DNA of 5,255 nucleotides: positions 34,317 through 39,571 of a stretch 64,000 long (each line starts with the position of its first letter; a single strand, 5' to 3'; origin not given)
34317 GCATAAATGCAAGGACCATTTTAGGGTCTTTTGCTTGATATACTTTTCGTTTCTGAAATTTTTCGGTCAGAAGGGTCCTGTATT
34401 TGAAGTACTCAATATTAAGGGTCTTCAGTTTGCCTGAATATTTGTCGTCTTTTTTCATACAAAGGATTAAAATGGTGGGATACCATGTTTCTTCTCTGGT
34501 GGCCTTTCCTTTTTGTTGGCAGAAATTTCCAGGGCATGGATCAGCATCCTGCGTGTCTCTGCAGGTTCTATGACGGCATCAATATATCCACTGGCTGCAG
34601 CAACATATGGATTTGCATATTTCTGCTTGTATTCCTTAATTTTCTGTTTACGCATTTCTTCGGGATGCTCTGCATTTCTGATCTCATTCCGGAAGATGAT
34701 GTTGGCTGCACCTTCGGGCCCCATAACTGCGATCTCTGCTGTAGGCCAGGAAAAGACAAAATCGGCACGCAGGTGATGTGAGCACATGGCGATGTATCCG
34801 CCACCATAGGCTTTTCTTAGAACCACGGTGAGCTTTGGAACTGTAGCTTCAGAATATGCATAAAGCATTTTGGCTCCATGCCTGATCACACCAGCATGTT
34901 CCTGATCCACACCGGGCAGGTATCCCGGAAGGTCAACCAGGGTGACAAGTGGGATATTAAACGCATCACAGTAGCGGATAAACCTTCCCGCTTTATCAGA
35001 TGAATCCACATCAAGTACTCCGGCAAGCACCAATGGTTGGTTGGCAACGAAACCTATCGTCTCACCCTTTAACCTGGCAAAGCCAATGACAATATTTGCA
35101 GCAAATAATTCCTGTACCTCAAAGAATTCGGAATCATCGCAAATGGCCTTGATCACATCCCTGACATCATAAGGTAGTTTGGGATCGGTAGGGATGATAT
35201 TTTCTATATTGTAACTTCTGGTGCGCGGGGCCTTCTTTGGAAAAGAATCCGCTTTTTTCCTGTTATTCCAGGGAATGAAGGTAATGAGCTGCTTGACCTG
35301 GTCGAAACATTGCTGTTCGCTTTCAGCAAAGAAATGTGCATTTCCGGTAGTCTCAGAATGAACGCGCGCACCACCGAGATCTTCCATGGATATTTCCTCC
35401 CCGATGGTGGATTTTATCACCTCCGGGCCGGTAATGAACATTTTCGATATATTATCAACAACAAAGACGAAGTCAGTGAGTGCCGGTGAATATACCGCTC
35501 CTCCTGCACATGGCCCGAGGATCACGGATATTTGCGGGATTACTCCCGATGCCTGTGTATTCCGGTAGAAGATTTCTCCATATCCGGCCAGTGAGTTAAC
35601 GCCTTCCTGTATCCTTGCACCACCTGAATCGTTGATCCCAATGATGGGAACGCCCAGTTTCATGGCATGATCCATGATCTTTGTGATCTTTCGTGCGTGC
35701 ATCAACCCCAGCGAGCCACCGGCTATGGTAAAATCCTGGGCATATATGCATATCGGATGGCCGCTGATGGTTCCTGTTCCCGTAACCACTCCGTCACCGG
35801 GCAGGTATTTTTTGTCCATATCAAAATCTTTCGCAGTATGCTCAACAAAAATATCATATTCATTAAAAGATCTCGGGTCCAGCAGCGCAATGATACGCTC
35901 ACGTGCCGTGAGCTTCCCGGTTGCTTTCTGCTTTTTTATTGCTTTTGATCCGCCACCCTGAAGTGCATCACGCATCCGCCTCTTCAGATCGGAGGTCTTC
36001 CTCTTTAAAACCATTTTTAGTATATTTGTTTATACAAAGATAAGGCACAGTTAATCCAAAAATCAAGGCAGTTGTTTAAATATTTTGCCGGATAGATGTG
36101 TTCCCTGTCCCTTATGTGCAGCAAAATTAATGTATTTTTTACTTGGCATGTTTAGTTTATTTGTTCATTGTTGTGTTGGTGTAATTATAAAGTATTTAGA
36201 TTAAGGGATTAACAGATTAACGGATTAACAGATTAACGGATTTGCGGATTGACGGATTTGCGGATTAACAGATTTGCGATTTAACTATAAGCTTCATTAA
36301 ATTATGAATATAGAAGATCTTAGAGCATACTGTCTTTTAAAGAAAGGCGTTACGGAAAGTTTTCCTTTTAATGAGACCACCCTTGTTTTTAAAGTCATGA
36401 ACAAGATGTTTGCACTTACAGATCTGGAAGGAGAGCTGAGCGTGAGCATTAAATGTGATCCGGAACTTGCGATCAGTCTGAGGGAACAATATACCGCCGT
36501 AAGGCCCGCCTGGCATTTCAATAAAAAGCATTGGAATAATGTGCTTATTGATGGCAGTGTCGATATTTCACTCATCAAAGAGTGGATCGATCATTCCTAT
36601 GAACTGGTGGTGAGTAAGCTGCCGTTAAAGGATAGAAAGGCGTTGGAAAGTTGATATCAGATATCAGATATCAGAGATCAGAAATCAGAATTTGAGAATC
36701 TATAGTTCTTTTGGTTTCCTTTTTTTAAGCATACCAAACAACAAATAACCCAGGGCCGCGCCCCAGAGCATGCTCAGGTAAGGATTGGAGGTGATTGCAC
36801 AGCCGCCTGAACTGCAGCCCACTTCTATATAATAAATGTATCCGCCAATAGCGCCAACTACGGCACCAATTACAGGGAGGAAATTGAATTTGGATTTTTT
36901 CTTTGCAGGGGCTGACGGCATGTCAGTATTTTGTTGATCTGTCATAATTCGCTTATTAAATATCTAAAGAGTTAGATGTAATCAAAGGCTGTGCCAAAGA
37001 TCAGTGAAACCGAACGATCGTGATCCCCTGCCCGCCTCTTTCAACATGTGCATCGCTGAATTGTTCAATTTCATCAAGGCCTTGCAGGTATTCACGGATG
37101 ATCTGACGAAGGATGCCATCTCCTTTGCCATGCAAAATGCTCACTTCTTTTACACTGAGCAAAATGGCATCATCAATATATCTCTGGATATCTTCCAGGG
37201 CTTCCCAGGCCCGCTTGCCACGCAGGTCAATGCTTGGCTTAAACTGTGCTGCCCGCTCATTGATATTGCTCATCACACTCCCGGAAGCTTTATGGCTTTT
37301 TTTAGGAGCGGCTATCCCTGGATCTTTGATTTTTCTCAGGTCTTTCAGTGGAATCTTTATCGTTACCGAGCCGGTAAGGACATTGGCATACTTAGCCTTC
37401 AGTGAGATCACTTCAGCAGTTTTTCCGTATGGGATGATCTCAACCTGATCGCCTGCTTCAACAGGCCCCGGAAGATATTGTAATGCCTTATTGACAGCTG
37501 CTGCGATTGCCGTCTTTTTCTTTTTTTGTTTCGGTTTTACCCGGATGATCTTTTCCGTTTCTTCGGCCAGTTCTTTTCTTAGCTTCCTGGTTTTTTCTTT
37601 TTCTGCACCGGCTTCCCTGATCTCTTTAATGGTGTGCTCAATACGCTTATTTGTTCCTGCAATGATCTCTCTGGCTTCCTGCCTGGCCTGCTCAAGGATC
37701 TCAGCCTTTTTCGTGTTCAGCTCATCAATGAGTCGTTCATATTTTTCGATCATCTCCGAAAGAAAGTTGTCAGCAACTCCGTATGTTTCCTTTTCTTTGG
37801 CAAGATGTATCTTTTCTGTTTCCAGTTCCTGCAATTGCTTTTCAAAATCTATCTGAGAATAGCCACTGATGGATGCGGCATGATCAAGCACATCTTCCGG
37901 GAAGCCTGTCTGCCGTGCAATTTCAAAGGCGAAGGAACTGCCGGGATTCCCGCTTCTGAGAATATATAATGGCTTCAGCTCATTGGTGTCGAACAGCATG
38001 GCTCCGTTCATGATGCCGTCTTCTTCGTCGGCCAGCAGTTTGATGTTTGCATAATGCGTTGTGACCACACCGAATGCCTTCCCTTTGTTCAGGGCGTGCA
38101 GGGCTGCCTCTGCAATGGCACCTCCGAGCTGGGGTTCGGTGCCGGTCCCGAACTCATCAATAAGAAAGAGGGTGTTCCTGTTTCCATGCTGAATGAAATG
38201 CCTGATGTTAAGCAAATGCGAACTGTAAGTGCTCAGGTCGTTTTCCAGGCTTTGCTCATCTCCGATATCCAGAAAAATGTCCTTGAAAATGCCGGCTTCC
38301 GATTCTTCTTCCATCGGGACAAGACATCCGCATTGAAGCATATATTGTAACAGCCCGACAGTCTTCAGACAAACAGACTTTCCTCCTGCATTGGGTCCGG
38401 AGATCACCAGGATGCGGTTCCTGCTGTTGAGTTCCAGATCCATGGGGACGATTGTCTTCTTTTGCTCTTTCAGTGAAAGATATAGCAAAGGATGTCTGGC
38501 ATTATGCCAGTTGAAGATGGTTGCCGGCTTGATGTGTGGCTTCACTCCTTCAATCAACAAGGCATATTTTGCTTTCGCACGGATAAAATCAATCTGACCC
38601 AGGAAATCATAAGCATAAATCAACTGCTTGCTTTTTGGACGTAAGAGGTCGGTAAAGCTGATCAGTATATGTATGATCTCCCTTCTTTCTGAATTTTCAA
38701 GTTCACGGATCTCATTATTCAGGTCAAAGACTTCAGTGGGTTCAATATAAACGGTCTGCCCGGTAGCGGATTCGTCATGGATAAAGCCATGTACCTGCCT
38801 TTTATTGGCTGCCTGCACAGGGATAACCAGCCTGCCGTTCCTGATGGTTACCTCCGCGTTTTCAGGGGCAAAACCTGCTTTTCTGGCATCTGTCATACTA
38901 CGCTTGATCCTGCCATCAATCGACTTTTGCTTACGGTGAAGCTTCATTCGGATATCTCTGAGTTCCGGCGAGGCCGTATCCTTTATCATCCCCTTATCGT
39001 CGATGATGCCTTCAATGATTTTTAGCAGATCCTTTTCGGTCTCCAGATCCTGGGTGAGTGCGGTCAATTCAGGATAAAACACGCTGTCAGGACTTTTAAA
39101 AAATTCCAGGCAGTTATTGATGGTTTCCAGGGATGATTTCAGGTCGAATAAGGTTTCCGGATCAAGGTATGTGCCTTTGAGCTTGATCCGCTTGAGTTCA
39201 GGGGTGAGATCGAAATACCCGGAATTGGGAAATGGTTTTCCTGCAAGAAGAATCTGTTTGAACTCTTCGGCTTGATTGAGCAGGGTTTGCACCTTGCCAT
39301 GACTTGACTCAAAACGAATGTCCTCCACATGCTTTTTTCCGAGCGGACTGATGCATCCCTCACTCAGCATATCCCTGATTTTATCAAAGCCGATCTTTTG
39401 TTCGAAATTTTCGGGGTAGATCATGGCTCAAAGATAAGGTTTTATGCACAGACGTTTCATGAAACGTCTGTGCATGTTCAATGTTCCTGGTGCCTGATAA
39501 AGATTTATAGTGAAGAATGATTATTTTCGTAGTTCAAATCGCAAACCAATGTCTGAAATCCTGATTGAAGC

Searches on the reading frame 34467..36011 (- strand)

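Call 12: search_protein_families(library=pfam, proteins=[window:34467-36011:-], max_evalue=0.001)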
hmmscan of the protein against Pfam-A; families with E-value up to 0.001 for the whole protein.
window:34467-36011:- (514 aa): 2 families
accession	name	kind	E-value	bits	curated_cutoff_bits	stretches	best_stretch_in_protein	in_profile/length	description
PF01039.27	Carboxyl_trans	-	3.2e-192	640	22.3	1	28-510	2-491/493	Carboxyl transferase domain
PF03255.19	ACCA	-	3.7e-18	66.2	23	1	339-454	134-245/310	Acetyl co-enzyme A carboxylase carboxyltransferase-like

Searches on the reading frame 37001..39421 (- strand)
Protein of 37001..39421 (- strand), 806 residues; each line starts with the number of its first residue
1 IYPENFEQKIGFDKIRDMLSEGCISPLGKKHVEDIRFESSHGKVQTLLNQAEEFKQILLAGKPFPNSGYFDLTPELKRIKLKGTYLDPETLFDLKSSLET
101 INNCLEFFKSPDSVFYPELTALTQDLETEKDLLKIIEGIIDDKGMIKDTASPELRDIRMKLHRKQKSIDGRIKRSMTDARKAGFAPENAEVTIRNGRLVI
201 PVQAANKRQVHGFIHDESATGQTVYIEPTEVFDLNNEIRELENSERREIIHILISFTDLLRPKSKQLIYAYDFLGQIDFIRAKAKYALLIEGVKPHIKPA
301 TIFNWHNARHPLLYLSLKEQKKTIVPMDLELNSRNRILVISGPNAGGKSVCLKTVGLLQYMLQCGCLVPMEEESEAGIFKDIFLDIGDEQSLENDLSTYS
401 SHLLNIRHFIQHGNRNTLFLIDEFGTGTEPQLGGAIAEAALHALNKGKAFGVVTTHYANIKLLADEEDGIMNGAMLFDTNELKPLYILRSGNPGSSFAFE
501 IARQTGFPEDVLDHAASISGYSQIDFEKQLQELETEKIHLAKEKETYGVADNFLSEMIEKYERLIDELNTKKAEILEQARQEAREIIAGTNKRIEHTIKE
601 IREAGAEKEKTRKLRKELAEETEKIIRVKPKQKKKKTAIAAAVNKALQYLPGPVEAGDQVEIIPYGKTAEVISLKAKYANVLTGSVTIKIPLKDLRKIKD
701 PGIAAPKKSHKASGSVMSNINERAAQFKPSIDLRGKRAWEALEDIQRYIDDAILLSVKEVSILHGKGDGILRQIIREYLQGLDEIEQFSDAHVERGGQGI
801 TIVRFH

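Call 12: search_protein_families(library=pfam, proteins=[window:37001-39421:-], max_evalue=0.001)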
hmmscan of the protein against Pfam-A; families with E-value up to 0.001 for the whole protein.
window:37001-39421:- (806 aa): 3 families
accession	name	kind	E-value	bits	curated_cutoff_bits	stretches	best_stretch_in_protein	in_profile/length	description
PF00488.27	MutS_V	-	2.8e-30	106.2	30.2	1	339-518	2-183/188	MutS domain V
PF01713.27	Smr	-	1e-20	74.1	25.7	1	731-805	1-76/77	Smr domain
PF20297.4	MSSS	-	6.4e-07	29.4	26.8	1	656-695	1-42/42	MutS2 and Smr-associated SH3 domain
